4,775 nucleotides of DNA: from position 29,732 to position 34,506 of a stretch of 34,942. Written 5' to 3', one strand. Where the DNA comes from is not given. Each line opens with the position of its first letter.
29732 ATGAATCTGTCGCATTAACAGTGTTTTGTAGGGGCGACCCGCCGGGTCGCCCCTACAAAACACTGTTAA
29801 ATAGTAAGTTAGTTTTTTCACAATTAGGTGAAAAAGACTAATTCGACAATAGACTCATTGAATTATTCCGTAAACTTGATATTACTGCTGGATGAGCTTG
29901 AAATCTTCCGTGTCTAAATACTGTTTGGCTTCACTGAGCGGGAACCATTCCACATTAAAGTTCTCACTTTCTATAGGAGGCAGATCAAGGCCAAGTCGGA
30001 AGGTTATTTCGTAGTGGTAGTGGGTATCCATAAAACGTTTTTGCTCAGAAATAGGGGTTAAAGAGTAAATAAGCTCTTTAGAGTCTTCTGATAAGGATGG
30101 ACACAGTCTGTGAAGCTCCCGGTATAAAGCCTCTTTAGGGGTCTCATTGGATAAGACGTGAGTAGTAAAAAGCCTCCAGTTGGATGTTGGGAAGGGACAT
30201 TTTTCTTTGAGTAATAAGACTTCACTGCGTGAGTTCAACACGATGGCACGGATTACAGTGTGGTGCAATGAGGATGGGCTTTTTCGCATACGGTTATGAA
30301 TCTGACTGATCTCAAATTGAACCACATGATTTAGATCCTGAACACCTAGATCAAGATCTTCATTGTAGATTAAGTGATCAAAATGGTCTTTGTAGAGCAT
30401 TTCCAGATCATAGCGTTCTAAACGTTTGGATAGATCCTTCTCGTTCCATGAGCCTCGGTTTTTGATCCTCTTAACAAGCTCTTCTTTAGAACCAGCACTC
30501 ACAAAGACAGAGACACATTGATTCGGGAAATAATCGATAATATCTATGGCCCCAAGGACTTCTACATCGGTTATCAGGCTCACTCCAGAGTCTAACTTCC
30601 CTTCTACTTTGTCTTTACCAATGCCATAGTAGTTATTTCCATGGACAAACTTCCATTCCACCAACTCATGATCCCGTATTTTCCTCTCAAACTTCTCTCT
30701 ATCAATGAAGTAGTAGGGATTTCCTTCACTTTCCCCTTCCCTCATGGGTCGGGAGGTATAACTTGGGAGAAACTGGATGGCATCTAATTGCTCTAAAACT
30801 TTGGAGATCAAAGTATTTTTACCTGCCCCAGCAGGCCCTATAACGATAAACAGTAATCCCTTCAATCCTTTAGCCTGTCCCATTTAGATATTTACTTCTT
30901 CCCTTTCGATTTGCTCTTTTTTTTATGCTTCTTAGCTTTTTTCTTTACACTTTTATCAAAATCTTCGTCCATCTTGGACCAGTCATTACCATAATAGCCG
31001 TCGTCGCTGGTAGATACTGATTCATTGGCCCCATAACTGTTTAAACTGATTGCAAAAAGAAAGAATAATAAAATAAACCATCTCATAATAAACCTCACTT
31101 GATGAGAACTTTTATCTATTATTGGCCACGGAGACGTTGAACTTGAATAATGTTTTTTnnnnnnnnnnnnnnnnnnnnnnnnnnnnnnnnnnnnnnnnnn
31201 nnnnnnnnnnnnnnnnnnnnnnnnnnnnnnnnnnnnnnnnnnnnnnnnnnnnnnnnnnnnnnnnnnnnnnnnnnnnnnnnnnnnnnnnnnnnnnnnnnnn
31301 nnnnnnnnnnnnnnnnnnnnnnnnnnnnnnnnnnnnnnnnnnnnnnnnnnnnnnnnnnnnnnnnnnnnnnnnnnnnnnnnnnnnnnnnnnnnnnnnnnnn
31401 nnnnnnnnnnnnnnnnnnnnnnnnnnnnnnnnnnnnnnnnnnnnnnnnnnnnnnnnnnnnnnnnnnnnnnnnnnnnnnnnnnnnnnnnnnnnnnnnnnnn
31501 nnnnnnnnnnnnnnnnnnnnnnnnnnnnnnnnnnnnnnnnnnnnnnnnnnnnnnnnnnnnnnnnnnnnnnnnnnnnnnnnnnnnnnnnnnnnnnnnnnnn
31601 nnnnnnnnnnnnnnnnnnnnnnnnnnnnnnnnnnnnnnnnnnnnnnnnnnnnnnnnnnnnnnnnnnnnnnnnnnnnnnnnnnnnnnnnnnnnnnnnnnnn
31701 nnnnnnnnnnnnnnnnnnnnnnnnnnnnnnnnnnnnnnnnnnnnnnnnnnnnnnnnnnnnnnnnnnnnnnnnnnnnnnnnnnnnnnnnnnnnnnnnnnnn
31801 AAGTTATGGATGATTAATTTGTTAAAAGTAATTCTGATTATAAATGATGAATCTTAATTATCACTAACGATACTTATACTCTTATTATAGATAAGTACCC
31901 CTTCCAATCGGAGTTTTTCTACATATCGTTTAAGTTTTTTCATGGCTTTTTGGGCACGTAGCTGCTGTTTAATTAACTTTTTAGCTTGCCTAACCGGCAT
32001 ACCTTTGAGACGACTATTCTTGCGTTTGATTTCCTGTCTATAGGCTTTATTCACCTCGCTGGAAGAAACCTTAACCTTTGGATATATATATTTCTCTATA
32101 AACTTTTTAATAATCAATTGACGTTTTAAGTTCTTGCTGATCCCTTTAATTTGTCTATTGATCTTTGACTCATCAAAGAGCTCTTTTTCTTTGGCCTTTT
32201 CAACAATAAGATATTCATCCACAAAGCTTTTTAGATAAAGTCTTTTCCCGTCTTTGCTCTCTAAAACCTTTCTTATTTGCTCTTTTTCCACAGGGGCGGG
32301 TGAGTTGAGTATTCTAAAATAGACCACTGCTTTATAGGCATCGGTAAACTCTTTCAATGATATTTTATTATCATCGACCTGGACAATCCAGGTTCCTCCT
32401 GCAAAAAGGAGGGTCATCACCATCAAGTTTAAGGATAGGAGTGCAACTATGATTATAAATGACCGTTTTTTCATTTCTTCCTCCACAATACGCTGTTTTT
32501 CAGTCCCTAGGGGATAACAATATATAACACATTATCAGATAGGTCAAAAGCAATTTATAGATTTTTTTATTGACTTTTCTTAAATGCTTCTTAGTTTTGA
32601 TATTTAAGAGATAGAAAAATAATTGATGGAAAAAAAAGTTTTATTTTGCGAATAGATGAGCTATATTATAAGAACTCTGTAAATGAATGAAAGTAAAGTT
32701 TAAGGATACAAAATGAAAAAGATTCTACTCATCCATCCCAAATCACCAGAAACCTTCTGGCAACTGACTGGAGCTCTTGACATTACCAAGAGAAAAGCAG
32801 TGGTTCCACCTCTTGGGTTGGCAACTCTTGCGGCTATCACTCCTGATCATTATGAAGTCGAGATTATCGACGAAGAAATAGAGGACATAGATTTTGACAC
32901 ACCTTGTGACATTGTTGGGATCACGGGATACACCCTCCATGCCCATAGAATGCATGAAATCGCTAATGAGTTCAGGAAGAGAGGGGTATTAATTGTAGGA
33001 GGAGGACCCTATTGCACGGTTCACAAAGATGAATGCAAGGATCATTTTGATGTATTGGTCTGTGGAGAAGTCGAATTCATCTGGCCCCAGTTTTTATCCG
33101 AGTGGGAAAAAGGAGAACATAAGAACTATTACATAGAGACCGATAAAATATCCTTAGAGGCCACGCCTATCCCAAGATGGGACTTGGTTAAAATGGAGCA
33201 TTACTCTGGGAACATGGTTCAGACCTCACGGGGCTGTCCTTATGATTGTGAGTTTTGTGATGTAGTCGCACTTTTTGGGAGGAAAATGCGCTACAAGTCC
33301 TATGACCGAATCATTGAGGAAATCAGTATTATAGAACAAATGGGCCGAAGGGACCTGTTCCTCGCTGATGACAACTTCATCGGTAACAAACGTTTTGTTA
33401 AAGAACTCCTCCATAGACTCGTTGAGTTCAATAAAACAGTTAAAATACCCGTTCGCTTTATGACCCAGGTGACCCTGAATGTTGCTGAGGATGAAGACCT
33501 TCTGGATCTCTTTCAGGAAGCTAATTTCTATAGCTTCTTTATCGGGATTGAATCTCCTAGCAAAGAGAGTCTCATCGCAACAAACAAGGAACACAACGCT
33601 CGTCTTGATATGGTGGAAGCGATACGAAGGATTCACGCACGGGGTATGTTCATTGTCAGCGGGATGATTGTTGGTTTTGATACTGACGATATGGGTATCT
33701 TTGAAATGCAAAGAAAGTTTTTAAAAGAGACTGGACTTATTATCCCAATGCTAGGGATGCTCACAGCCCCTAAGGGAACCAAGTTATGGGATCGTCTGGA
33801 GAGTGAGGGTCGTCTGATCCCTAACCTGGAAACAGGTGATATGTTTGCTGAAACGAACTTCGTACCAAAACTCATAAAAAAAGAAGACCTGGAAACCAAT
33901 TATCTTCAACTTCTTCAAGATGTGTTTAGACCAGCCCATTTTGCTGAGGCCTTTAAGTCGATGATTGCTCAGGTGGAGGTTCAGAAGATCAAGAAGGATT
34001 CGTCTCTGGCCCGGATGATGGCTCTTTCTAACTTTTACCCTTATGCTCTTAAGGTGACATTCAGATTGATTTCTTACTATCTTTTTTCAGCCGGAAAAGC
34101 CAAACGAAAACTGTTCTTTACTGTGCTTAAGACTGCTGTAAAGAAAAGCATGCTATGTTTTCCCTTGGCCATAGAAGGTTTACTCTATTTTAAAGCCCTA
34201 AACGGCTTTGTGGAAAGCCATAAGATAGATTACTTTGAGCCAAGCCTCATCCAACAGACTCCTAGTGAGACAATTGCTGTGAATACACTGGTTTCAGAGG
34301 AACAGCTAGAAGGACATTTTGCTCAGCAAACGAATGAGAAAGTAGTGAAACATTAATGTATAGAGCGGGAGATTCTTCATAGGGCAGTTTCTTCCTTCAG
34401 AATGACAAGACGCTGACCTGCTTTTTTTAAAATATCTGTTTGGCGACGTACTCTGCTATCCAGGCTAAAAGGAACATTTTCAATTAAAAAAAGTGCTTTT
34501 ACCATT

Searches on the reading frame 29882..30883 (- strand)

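Call 45: search_protein_families(library=pfam, proteins=[window:29882-30883:-], max_evalue=0.001)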
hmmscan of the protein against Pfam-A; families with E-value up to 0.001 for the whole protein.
window:29882-30883:- (333 aa): 2 families
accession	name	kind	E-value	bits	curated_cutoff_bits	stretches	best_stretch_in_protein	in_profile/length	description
PF00625.27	Guanylate_kin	-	1.8e-30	106.4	25.2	1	11-189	4-180/182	Guanylate kinase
PF00293.34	NUDIX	-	3.5e-09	37.2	21.1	1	207-331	2-131/134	NUDIX domain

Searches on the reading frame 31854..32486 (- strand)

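Call 45: search_protein_families(library=pfam, proteins=[window:31854-32486:-], max_evalue=0.001)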
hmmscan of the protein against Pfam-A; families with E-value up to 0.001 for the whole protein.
window:31854-32486:- (210 aa): 1 family
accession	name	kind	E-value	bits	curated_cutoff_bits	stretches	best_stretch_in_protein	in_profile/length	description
PF13624.11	SurA_N_3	-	1.7e-06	28.4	27.2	1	11-117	15-121/162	SurA-like N-terminal domain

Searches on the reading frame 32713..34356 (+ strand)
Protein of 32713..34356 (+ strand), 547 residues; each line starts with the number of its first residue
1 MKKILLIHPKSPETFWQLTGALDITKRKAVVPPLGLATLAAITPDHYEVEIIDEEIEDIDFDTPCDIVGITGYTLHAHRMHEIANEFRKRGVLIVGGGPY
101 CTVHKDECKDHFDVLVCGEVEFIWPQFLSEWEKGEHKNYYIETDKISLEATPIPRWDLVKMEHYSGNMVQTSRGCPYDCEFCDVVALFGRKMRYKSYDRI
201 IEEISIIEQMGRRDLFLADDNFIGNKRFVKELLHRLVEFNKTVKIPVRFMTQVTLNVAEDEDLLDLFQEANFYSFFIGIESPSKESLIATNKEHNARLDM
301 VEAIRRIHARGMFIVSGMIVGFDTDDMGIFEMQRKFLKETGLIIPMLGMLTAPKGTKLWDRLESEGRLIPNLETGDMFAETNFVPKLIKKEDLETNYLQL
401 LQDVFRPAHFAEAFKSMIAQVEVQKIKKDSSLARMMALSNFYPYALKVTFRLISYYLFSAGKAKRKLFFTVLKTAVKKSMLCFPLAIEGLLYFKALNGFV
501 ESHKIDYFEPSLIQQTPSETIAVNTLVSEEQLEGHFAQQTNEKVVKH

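Call 45: search_protein_families(library=pfam, proteins=[window:32713-34356:+], max_evalue=0.001)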
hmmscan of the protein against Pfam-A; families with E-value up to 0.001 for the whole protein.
window:32713-34356:+ (547 aa): 4 families
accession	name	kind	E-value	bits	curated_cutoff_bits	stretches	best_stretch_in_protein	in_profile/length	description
PF04055.27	Radical_SAM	-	6.3e-17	62.7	29.5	1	170-326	2-155/166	Radical SAM superfamily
PF13282.11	DUF4070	-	5e-13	49.7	22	1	356-492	1-127/144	Domain of unknown function (DUF4070)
PF02310.24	B12-binding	-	5.9e-11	42.7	32.1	1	24-121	5-114/121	B12 binding domain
PF19864.5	Radical_SAM_N2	-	0.00045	20.1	29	0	83-138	78-132/151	Radical SAM proteins, N-terminal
